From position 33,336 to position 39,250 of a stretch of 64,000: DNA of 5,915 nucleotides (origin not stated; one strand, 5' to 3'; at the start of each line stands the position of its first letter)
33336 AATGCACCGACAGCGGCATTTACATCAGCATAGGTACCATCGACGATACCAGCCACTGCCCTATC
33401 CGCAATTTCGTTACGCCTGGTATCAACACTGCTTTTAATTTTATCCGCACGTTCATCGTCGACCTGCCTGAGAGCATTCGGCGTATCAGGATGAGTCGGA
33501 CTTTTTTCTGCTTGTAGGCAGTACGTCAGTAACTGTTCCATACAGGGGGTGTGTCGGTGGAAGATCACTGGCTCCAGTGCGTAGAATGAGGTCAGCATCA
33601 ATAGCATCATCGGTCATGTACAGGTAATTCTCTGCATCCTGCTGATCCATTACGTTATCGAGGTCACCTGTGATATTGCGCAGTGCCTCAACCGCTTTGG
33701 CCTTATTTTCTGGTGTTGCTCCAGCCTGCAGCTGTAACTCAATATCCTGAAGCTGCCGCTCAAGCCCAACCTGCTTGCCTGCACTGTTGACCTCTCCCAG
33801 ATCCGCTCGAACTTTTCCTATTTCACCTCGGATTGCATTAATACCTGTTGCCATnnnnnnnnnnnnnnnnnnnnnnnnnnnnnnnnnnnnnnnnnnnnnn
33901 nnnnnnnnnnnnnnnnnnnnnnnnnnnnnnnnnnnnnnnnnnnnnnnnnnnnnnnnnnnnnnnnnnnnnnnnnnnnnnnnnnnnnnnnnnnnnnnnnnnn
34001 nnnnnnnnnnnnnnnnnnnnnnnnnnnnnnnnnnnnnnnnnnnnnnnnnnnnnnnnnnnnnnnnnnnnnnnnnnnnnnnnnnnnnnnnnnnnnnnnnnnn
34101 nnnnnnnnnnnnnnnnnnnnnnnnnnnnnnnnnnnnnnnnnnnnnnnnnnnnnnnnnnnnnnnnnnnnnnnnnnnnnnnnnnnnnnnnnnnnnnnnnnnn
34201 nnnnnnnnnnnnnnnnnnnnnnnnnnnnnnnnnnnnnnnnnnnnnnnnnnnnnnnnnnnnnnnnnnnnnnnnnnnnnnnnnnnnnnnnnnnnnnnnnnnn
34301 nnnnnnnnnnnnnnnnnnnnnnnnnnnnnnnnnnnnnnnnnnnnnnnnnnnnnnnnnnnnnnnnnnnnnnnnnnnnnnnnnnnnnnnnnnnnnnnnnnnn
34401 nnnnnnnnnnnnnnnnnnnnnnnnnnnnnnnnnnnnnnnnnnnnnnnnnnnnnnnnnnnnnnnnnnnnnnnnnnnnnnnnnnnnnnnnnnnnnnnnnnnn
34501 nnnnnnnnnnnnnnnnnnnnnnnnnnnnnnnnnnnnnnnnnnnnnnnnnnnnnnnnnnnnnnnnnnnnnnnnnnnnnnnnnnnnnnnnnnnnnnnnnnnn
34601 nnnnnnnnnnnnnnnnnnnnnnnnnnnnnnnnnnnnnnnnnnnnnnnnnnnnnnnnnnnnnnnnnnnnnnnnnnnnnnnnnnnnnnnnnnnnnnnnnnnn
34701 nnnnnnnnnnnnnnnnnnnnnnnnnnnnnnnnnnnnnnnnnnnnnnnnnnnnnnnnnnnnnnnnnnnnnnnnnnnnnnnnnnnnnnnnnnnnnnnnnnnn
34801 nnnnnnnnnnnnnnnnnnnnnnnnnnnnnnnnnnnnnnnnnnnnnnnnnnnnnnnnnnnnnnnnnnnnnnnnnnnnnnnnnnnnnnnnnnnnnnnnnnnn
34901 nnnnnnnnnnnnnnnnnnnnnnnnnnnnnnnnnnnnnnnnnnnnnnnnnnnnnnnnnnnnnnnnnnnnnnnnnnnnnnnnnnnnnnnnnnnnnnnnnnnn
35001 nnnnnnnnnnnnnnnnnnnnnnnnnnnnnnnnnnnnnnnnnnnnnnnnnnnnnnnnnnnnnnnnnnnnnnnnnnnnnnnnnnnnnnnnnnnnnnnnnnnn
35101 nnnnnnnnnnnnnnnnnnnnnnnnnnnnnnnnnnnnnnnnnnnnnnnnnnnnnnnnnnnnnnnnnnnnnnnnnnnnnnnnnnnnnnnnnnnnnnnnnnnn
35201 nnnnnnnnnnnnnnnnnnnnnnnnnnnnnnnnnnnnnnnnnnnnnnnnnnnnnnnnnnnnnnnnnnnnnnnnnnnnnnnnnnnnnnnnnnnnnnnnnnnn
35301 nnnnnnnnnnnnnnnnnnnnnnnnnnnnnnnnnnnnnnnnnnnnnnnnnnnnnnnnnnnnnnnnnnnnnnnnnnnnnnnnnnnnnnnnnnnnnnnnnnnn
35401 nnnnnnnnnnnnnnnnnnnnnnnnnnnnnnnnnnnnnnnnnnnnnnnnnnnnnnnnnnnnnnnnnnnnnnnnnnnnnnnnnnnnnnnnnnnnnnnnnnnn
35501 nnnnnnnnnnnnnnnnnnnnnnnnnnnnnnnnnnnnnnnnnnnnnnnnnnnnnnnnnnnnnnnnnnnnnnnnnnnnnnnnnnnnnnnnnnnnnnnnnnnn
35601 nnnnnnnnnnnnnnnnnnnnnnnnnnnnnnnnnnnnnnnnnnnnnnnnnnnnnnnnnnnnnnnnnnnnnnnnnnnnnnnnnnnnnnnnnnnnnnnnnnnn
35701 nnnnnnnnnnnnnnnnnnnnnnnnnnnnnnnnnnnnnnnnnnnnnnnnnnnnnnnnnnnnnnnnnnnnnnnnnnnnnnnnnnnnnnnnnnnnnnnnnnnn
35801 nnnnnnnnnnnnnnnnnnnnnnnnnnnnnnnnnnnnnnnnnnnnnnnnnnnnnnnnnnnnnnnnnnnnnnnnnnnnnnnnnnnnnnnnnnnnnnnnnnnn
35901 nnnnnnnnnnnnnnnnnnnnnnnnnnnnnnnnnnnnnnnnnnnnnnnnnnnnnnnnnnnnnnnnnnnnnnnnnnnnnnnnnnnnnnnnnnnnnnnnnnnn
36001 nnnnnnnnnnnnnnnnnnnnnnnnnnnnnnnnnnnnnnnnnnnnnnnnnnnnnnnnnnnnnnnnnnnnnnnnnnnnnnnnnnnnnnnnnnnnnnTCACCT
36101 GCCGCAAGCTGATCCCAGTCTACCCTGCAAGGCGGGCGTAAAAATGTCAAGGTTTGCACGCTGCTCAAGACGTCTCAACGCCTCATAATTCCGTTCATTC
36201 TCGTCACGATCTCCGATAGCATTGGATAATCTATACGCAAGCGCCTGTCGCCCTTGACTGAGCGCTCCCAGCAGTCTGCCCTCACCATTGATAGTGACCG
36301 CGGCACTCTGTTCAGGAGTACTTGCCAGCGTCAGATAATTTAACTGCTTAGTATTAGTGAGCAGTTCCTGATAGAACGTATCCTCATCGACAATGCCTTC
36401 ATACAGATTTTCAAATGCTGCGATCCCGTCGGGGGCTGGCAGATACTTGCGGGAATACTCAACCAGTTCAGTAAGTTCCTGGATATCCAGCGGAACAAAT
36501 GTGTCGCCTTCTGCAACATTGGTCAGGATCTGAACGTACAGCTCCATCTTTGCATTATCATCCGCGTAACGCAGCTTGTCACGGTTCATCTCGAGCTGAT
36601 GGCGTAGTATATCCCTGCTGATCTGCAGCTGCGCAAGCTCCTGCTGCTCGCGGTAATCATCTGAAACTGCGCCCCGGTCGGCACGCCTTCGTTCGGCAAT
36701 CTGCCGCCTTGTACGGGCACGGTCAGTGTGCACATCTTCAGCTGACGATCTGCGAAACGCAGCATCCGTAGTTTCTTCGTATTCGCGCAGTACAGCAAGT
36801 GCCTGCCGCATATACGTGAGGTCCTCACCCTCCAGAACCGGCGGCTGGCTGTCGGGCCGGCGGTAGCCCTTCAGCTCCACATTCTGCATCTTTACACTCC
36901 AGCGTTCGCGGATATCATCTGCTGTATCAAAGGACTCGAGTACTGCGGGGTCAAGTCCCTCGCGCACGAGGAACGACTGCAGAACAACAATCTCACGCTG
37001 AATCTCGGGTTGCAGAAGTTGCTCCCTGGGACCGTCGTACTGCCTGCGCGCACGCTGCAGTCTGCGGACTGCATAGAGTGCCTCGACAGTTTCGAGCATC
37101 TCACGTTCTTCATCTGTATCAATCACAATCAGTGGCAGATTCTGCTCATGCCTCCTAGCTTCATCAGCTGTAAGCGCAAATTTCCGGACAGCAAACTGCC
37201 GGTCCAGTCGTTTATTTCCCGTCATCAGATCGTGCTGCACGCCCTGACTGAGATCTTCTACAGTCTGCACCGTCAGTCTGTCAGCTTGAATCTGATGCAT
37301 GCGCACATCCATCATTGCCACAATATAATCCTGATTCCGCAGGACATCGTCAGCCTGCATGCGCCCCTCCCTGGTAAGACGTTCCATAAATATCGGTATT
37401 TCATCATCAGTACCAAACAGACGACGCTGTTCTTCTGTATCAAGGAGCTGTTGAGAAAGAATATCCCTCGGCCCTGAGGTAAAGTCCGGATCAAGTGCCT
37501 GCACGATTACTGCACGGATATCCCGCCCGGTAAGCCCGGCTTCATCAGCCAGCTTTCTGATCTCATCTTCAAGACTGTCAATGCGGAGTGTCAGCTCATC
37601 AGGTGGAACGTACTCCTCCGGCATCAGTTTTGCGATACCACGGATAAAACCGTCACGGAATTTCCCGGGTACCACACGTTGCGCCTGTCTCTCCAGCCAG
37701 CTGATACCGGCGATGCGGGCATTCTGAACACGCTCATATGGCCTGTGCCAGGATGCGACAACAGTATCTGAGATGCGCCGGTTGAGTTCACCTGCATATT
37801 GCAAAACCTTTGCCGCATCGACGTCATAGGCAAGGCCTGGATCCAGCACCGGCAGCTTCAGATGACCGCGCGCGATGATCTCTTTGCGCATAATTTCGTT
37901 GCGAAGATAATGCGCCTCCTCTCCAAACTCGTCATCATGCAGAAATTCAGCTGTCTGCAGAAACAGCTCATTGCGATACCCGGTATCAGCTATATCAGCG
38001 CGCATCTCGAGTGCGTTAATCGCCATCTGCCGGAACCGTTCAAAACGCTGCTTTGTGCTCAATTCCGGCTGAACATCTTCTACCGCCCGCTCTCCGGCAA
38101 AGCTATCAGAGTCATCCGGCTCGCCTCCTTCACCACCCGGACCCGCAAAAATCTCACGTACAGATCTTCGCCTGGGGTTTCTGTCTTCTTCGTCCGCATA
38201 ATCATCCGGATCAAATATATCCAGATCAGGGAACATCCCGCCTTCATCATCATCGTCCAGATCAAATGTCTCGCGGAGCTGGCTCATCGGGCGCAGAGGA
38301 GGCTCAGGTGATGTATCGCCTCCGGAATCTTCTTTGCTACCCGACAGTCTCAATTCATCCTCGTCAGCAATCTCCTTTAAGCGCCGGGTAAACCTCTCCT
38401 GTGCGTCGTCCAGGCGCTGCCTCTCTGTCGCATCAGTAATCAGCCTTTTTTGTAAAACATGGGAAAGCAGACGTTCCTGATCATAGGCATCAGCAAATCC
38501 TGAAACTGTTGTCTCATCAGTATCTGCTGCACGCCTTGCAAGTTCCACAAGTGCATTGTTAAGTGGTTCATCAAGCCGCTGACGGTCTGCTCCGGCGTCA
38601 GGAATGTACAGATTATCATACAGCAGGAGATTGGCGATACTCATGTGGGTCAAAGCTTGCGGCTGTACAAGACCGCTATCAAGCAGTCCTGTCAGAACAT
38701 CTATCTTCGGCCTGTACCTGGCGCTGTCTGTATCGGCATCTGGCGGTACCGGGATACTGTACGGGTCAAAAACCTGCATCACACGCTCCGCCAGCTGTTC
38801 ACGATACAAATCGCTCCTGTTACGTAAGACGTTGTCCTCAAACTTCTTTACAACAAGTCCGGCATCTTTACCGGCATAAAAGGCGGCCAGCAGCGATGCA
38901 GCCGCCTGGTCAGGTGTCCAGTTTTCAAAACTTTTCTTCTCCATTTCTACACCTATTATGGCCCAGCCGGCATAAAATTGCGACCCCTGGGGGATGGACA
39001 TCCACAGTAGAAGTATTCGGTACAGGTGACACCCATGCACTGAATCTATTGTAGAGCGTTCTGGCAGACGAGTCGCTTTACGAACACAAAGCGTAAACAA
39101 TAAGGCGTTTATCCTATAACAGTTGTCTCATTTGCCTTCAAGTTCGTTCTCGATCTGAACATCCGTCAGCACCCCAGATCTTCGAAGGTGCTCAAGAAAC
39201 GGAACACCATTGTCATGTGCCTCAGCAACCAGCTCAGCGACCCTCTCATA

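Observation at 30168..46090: Co-directional block of very large uncharacterised proteins directly upstream of rrl-rrf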

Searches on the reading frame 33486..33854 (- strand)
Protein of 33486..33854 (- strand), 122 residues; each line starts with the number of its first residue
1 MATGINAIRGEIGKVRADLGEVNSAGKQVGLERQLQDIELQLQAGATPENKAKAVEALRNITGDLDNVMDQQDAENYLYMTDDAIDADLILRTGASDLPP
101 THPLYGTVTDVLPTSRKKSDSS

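Call 5: search_protein_families(library=pfam, proteins=[window:33486-33854:-], max_evalue=0.1)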
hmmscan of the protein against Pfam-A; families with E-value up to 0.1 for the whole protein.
window:33486-33854:- (122 aa): 1 family
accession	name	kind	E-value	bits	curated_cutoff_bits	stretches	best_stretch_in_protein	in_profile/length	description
PF19631.4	Trypco2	-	0.0052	17.4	24.2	1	12-54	7-49/78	Trypsin-co-occurring domain 2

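Call 7: search_protein_families(library=ncbifam, proteins=[window:33486-33854:-], max_evalue=0.01)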
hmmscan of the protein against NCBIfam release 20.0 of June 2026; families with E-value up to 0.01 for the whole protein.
window:33486-33854:- (122 aa): 0 families

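Call 20: search_protein_families(library=phrogs, proteins=[window:33486-33854:-], max_evalue=0.05)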
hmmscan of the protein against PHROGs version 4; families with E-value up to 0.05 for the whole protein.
window:33486-33854:- (122 aa): 1 family
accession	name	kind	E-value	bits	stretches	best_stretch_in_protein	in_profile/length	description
phrog_1310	-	unknown function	0.026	16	1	19-86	33-101/125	-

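Call 21: search_protein_families(library=padloc, proteins=[window:33486-33854:-], max_evalue=0.05)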
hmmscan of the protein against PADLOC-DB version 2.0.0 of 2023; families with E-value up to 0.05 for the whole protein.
window:33486-33854:- (122 aa): 0 families

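Call 99: search_solved_structures(query=window:33486-33854:-, max_evalue=1)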
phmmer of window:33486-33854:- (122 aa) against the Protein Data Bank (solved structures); distinct sequences matched with E-value up to 1: 1.
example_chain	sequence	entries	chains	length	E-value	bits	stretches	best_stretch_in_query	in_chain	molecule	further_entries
6dtk_A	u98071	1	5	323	0.44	14.4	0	47-98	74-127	Superoxide dismutase C111S/D83S-C111S HETERODIMER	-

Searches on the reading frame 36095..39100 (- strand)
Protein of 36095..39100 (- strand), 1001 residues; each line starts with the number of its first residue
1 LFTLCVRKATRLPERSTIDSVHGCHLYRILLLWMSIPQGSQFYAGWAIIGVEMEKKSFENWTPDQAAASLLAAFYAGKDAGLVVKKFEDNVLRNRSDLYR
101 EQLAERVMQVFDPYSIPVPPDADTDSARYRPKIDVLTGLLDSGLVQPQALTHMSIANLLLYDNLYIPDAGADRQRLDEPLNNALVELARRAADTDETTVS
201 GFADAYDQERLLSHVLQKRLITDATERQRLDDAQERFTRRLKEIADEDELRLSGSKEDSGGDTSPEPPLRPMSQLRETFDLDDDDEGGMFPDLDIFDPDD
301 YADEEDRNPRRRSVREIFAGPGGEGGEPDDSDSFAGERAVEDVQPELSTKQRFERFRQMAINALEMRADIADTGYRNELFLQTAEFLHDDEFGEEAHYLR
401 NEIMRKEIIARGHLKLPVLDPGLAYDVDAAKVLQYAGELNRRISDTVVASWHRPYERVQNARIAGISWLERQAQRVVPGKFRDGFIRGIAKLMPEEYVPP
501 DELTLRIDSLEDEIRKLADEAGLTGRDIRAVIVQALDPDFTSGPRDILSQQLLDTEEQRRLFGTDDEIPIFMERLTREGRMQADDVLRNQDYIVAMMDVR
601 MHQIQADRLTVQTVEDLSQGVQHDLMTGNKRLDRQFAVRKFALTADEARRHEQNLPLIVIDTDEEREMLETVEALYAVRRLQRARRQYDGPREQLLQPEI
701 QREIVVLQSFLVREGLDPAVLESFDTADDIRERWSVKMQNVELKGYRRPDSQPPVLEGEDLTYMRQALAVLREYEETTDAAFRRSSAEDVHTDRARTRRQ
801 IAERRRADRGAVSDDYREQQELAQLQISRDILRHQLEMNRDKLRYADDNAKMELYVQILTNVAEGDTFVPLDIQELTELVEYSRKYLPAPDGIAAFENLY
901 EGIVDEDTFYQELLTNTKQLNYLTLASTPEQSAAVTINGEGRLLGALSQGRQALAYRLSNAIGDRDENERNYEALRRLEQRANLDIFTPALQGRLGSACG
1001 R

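Call 5: search_protein_families(library=pfam, proteins=[window:36095-39100:-], max_evalue=0.1)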
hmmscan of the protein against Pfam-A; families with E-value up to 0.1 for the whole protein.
window:36095-39100:- (1001 aa): 0 families

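Call 7: search_protein_families(library=ncbifam, proteins=[window:36095-39100:-], max_evalue=0.01)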
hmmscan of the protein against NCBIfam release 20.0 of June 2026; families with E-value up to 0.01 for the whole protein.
window:36095-39100:- (1001 aa): 0 families

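Call 15: find_homologous_proteins(query=window:36095-39100:-)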
Query window:36095-39100:- (1001 aa): 1 proteins with E <= 0.001 among 8000 candidates.
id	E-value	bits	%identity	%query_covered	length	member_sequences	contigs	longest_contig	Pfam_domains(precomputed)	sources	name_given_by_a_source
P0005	0.0e+0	2131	100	97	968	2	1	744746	-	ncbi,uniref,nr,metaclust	ncbi:MAG: hypothetical protein TR69_WS6001000752 [candidate division WS6 bacterium OLB20]|uniref:Unc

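Call 20: search_protein_families(library=phrogs, proteins=[window:36095-39001:-], max_evalue=0.05)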
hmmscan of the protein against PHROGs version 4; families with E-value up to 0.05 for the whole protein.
window:36095-39001:- (968 aa): 0 families

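Call 21: search_protein_families(library=padloc, proteins=[window:36095-39001:-], max_evalue=0.05)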
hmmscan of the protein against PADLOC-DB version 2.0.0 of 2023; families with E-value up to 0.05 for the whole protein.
window:36095-39001:- (968 aa): 0 families

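Call 28: search_solved_structures(query=window:36095-39001:-, max_evalue=1)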
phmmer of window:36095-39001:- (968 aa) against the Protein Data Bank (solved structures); distinct sequences matched with E-value up to 1: 12.
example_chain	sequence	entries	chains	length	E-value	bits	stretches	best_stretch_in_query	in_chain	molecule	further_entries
7bpn_A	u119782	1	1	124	0.17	13.1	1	473-564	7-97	NF7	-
6gcm_f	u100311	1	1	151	0.37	11.9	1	421-507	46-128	DNA protection during starvation protein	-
6gcm_B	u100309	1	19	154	0.39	11.8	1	421-507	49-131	DNA protection during starvation protein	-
6gcm_D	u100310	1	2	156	0.4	11.8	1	421-507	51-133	DNA protection during starvation protein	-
6gcm_A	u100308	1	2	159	0.41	11.7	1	421-507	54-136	DNA protection during starvation protein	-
8pv9_A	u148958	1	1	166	0.45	11.6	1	421-507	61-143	DNA protection during starvation protein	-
6b0d_A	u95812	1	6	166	0.45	11.6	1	421-507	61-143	DNA protection during starvation protein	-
1f30_A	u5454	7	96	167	0.46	11.6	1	421-507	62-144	DNA PROTECTION DURING STARVATION PROTEIN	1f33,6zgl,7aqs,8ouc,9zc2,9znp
1dps_A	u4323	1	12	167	0.47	11.6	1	421-507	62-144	DPS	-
5xgo_A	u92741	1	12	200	0.69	11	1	421-507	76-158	DNA protection during starvation protein,Bacterioferritin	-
8hku_ARF1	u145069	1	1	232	0.77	10.8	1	511-589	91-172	Peptide chain release factor subunit 1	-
8hkx_AS8P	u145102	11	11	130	0.86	10.7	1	804-858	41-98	30S ribosomal protein S8 | Small ribosomal subunit protein uS8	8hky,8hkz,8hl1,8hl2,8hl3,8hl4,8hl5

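Call 78: search_dna_similar(query=window:36095-39001:-, collection=phages, mode=protein, max_evalue=0.01, max_rows=8)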
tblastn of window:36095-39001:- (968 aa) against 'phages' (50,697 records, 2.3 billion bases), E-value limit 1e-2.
No match.
